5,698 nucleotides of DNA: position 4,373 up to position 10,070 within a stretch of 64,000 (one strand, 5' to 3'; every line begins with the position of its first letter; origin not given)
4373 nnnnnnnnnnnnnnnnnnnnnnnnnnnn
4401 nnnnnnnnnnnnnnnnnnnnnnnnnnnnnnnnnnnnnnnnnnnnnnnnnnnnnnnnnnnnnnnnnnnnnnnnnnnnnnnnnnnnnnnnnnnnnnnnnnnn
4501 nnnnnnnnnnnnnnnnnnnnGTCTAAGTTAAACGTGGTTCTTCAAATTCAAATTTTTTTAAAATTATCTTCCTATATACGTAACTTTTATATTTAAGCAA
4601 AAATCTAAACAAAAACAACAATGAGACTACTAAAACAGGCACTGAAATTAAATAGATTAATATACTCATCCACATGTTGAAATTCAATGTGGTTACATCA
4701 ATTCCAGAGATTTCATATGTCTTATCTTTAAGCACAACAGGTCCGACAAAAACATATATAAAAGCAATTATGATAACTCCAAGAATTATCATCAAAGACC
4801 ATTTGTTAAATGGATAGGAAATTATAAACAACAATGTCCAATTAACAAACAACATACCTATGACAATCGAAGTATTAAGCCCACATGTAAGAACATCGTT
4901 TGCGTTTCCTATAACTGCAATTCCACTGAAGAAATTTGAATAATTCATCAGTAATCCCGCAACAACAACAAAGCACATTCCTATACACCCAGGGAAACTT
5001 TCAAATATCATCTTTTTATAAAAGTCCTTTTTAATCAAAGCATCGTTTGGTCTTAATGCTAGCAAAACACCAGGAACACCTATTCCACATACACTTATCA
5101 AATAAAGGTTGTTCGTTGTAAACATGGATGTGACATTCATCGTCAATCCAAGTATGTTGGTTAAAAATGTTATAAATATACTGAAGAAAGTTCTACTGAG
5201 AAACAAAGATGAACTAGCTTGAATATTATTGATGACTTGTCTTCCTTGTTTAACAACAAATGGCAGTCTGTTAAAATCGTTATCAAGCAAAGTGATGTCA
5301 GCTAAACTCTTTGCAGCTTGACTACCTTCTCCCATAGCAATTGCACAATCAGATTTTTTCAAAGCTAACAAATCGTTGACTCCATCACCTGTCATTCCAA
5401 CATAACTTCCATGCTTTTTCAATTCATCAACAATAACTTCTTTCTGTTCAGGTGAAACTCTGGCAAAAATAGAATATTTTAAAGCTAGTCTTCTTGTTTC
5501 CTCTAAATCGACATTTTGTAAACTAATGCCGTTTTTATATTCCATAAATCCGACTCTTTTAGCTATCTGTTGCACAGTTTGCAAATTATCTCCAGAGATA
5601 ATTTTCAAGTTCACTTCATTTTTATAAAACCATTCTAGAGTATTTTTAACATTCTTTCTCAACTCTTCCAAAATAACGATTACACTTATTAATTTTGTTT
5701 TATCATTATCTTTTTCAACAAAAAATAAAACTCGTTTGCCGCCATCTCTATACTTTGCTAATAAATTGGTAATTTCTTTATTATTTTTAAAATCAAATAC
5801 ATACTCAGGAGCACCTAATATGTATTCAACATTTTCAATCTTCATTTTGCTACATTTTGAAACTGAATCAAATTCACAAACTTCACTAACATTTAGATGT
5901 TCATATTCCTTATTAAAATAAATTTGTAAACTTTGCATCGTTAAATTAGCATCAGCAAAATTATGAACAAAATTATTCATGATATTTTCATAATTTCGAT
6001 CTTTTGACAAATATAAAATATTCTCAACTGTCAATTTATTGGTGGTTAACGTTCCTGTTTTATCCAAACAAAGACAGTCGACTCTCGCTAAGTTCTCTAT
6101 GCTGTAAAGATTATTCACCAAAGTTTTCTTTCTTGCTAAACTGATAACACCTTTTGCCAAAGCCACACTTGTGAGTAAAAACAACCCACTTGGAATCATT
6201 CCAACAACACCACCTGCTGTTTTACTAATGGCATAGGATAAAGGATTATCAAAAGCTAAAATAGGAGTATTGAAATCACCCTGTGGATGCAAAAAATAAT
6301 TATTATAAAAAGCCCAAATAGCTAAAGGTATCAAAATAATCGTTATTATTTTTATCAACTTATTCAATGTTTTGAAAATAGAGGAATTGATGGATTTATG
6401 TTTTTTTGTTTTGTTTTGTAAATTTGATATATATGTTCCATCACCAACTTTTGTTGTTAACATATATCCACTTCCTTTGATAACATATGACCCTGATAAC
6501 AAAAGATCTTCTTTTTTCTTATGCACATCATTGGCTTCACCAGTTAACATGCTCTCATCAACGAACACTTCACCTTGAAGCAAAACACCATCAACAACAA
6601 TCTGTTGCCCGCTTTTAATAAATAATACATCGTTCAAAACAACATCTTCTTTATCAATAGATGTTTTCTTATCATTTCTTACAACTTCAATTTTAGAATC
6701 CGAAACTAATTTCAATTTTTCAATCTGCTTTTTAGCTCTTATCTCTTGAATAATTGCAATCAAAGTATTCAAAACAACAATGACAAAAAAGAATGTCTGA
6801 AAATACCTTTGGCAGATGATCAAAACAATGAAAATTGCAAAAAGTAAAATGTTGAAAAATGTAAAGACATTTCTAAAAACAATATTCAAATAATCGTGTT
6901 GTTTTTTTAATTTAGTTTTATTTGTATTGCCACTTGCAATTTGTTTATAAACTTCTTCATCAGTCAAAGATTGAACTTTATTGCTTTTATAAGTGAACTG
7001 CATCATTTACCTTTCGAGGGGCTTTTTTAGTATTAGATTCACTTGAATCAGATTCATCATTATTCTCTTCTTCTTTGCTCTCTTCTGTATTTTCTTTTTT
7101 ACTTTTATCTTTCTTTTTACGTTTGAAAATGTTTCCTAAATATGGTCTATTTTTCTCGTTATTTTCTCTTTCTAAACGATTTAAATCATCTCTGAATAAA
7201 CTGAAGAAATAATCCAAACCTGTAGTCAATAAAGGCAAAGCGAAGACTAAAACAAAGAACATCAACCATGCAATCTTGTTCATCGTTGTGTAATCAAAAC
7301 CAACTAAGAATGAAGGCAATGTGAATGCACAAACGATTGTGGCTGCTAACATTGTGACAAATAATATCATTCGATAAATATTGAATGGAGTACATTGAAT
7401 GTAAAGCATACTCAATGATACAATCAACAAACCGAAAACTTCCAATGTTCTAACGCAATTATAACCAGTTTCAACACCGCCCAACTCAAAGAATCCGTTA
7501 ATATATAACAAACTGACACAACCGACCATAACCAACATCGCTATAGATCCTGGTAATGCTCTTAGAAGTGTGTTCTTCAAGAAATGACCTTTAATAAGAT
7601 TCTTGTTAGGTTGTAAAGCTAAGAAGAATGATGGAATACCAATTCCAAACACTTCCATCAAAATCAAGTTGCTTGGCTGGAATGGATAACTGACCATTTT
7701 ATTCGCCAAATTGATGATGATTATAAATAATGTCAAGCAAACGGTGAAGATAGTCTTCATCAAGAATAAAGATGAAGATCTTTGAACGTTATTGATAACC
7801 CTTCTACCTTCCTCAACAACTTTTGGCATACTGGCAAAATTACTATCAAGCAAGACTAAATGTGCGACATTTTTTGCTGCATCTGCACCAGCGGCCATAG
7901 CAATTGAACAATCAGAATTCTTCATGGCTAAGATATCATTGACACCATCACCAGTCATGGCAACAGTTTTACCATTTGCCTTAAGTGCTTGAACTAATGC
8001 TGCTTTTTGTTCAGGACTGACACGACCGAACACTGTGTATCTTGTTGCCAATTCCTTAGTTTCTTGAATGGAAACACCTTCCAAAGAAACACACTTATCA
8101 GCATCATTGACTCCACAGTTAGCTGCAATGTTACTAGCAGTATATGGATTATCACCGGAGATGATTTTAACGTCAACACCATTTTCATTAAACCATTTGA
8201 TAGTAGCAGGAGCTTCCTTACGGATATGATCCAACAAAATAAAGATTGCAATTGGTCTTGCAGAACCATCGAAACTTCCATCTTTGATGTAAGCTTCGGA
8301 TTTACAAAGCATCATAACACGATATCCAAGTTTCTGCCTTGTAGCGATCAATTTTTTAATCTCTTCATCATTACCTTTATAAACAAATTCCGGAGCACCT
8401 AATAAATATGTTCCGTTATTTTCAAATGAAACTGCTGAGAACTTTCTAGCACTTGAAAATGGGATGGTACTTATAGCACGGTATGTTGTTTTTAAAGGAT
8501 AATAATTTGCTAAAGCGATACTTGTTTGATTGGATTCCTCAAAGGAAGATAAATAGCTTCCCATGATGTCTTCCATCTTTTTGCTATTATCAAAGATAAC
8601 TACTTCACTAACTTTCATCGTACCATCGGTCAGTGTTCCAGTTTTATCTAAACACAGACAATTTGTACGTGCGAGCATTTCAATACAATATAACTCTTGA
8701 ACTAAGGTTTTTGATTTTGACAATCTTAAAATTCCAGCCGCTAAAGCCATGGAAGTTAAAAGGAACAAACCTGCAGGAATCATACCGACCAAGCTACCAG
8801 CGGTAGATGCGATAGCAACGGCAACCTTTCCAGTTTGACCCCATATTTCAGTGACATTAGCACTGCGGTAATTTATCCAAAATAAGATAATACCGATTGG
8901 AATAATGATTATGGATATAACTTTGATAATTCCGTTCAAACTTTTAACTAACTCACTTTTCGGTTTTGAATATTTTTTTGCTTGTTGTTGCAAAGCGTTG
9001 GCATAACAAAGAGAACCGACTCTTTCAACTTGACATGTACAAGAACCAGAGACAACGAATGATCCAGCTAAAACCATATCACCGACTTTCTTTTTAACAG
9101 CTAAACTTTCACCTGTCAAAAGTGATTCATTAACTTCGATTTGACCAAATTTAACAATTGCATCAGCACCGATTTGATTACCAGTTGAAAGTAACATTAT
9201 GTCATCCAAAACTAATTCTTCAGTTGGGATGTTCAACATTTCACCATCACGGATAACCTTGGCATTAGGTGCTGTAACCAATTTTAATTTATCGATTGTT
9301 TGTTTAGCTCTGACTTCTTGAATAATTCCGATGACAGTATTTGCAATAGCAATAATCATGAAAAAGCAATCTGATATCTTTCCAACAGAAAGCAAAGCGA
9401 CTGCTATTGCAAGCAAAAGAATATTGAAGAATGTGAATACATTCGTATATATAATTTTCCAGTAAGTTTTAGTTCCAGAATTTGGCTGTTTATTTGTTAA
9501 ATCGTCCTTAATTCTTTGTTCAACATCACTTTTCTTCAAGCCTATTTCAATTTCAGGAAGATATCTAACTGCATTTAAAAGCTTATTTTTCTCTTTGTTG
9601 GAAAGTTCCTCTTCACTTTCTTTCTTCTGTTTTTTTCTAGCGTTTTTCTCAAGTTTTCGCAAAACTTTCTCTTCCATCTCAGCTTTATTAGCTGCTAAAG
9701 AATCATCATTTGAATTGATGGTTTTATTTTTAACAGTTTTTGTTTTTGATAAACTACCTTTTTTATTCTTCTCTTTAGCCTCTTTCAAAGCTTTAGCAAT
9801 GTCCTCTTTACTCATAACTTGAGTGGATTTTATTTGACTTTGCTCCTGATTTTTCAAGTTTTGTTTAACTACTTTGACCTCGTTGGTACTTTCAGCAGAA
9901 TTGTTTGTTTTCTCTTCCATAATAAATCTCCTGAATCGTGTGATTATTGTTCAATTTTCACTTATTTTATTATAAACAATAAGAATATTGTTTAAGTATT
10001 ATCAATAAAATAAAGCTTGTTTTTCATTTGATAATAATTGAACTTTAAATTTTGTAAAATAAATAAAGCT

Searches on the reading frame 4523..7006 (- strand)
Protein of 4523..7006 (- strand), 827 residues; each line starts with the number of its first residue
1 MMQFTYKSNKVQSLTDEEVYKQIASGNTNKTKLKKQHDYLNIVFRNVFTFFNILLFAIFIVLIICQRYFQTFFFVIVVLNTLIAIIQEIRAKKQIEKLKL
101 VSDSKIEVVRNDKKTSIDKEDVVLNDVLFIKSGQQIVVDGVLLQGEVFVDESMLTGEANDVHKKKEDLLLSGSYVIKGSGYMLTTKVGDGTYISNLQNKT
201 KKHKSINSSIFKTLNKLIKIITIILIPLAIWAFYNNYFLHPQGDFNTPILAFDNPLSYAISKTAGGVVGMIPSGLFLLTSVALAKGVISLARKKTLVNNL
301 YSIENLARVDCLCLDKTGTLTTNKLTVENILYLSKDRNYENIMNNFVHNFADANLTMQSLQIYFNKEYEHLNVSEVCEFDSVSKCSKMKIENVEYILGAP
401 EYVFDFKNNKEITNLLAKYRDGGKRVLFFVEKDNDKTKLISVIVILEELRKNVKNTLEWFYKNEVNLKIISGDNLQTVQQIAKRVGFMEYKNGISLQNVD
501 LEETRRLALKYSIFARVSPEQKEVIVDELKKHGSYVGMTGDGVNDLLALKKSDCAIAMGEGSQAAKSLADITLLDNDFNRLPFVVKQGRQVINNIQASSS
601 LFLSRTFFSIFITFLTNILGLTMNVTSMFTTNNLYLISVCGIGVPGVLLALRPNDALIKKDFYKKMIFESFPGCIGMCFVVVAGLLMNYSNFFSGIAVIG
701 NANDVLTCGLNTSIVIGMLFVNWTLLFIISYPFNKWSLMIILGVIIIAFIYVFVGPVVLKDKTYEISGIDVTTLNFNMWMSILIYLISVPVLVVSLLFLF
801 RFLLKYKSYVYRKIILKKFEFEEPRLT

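Call 77: search_protein_families(library=ncbifam, proteins=[window:4523-7006:-], max_evalue=0.00001)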
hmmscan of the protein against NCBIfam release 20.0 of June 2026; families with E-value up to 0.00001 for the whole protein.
window:4523-7006:- (827 aa): 19 families
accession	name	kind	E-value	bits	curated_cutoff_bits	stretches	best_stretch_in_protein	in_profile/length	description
TIGR01494.1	ATPase_P-type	subfamily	7.2e-77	258.8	62.3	3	502-628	354-475/478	HAD-IC family P-type ATPase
TIGR01647.1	ATPase-IIIA_H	equivalog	2.3e-76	257.6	615.5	1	14-629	2-629/755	plasma-membrane proton-efflux P-type ATPase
TIGR01525.1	ATPase-IB_hvy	subfamily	5.4e-75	253.3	346.25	2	56-491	7-431/560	heavy metal translocating P-type ATPase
TIGR01517.1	ATPase-IIB_Ca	equivalog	1.7e-62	211.8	507.05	2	75-350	126-400/882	calcium-translocating P-type ATPase, PMCA-type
TIGR01116.1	ATPase-IIA1_Ca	equivalog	1.8e-59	201.6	703.4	2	405-795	423-791/799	calcium-translocating P-type ATPase, SERCA-type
TIGR01522.1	ATPase-IIA2_Ca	equivalog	2.1e-55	187.9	798.3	3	409-628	461-683/854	calcium-transporting P-type ATPase, PMR1-type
TIGR01512.1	ATPase-IB2_Cd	subfamily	5.8e-53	180.3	313.5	3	513-615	367-466/494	cadmium family heavy metal-translocating P-type ATPase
TIGR01524.1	ATPase-IIIB_Mg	equivalog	7.9e-52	176.2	610.75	2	11-339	31-366/867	magnesium-translocating P-type ATPase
TIGR01511.1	ATPase-IB1_Cu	subfamily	6.5e-48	163.9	397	3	57-233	31-205/542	copper-translocating P-type ATPase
TIGR01657.1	P-ATPase-V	hypoth_equivalog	3.3e-47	160.7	618.25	3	500-713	769-981/1055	ATP13A2 family polyamine export P-type ATPase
TIGR01523.1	ATPase-IID_K-Na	equivalog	4.9e-44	150.2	645.05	3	437-597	581-756/997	potassium/sodium efflux P-type ATPase, fungal-type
TIGR01106.1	ATPase-IIC_X-K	subfamily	6.1e-44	150.2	946.1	2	478-656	626-803/997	Na,H/K antiporter P-type ATPase subunit alpha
NF011702.0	PRK15122.1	subfamily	6.9e-41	140.1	975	2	437-616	543-724/907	magnesium-translocating P-type ATPase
NF007952.0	PRK10671.1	equivalog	1.4e-40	139.2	1316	1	88-596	311-779/838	copper-exporting P-type ATPase CopA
NF008262.1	PRK11033.1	equivalog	2e-36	125.8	1005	2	90-494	218-604/731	zinc/cadmium/mercury/lead-transporting ATPase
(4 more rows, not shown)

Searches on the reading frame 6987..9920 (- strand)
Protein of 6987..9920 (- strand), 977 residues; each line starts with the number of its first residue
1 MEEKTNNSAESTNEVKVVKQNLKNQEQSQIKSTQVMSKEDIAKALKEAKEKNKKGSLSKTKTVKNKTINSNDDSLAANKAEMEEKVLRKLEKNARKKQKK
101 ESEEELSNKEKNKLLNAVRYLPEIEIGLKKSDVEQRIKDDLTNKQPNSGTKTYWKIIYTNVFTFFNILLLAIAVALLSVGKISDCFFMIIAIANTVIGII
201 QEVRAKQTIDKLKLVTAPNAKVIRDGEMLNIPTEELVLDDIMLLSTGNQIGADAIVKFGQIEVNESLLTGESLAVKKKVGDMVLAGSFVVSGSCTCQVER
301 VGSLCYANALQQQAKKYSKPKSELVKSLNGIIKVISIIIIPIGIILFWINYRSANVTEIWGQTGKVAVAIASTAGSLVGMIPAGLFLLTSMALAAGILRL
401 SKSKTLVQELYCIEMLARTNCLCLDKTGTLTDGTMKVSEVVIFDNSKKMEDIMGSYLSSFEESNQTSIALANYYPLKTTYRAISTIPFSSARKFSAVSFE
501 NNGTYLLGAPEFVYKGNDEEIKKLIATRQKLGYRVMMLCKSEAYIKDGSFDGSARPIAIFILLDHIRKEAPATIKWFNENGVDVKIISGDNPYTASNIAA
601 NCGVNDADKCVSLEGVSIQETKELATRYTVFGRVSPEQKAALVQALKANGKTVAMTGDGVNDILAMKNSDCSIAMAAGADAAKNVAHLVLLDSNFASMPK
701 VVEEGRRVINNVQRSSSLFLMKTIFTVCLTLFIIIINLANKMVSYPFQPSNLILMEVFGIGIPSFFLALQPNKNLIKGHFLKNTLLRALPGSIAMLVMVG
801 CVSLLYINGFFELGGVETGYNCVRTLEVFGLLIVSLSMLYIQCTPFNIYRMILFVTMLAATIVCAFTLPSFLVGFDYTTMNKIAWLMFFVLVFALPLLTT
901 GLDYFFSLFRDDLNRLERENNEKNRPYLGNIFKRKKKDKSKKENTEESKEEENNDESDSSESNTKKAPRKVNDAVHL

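Call 77: search_protein_families(library=ncbifam, proteins=[window:6987-9920:-], max_evalue=0.00001)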
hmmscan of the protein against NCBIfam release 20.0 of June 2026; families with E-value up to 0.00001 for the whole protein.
window:6987-9920:- (977 aa): 19 families
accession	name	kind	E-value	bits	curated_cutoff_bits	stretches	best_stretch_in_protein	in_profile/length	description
TIGR01647.1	ATPase-IIIA_H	equivalog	2.2e-80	270.9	615.5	1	127-742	1-625/755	plasma-membrane proton-efflux P-type ATPase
TIGR01525.1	ATPase-IB_hvy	subfamily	2.6e-68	231.3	346.25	2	171-604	8-426/560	heavy metal translocating P-type ATPase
TIGR01494.1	ATPase_P-type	subfamily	3.1e-68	230.3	62.3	2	187-604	2-365/478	HAD-IC family P-type ATPase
TIGR01522.1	ATPase-IIA2_Ca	equivalog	2e-62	211.2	798.3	1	162-742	58-680/854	calcium-transporting P-type ATPase, PMR1-type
TIGR01116.1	ATPase-IIA1_Ca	equivalog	9.2e-60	202.6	703.4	2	165-451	10-297/799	calcium-translocating P-type ATPase, SERCA-type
TIGR01517.1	ATPase-IIB_Ca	equivalog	3.5e-59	200.9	507.05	1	92-731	18-708/882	calcium-translocating P-type ATPase, PMCA-type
TIGR01524.1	ATPase-IIIB_Mg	equivalog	2.5e-55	187.8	610.75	2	96-542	5-463/867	magnesium-translocating P-type ATPase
TIGR01523.1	ATPase-IID_K-Na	equivalog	3e-54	184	645.05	3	519-770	539-812/997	potassium/sodium efflux P-type ATPase, fungal-type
NF011702.0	PRK15122.1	subfamily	1e-46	159.4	975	2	560-712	549-703/907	magnesium-translocating P-type ATPase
TIGR01511.1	ATPase-IB1_Cu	subfamily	8.6e-45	153.6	397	2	164-446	20-288/542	copper-translocating P-type ATPase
TIGR01512.1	ATPase-IB2_Cd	subfamily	9.4e-45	153.2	313.5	2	166-442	2-257/494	cadmium family heavy metal-translocating P-type ATPase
TIGR01657.1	P-ATPase-V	hypoth_equivalog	1.4e-44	152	618.25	3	619-795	771-939/1055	ATP13A2 family polyamine export P-type ATPase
TIGR01106.1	ATPase-IIC_X-K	subfamily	1.3e-43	149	946.1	2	626-739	657-773/997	Na,H/K antiporter P-type ATPase subunit alpha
NF007952.0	PRK10671.1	equivalog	1.3e-41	142.7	1316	1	188-714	295-780/838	copper-exporting P-type ATPase CopA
NF008262.1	PRK11033.1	equivalog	4.8e-34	117.9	1005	1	198-731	212-701/731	zinc/cadmium/mercury/lead-transporting ATPase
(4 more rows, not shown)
